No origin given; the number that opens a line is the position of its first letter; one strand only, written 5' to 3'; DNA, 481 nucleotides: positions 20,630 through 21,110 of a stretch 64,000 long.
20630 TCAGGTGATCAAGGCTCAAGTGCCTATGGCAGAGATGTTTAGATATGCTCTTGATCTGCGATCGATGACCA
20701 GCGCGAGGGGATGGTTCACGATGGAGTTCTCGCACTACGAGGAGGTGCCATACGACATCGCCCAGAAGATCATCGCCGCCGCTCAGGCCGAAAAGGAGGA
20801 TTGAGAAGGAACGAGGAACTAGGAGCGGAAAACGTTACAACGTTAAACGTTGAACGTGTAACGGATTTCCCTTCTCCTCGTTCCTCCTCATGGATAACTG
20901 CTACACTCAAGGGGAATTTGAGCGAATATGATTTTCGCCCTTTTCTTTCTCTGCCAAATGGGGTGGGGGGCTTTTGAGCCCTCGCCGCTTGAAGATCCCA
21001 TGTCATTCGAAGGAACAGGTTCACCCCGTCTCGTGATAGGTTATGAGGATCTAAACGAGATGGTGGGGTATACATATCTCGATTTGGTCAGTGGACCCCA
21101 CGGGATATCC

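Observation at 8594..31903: Conserved ~30-35-nt palindromic element present in 3-4 intergenic copies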

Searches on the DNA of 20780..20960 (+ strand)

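Call 61: search_rna_families(source=window, start=20780, end=20960, threshold=evalue, max_evalue=1)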
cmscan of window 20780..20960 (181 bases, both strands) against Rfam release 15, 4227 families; matches with E-value up to 1: 11.
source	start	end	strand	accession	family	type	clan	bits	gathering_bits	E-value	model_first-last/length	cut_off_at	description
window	20827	20943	+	RF01796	frnS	Gene; sRNA;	-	23.6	60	0.031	1-119/119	no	Fumarate/nitrate reductase regulator sRNA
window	20805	20887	+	RF03101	RAGATH-31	Gene; sRNA;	-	23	71.8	0.018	1-54/54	no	RAGATH-31 RNA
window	20810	20888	-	RF01013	mir-577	Gene; miRNA;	-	20.9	100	0.083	1-86/86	no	mir-577 microRNA precursor family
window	20798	20895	+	RF01918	mir-1249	Gene; miRNA;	-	19.1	83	0.087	1-75/75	no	mir-1249 microRNA precursor family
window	20797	20894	-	RF01918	mir-1249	Gene; miRNA;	-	19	83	0.092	1-75/75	no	mir-1249 microRNA precursor family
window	20838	20950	-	RF00516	ylbH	Cis-reg; leader;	-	17.6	50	0.076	1-122/122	no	ylbH leader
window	20792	20891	+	RF03778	mir-483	Gene; miRNA;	-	16.4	60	0.95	1-75/75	no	mir-483 microRNA precursor family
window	20812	20959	-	RF02615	BSR0626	Gene; sRNA;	-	15.9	155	1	1-128/128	no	Brucella sRNA 0626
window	20800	20891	-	RF04164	MIR1507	Gene; miRNA;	-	15.3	73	0.61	1-107/107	no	MIR1507 microRNA precursor family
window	20801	20903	+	RF00766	mir-335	Gene; miRNA;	-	15.2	64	0.74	1-92/92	no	mir-335 microRNA precursor family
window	20793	20906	+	RF00690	MIR408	Gene; miRNA;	-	14.7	64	0.35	1-126/126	no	MIR408 microRNA precursor family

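Call 71: search_dna_similar(query=window:20800-20930:+, collection=phages, mode=distant, max_evalue=0.01, max_rows=5)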
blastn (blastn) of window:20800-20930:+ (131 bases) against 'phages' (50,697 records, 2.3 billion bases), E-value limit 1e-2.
No match.
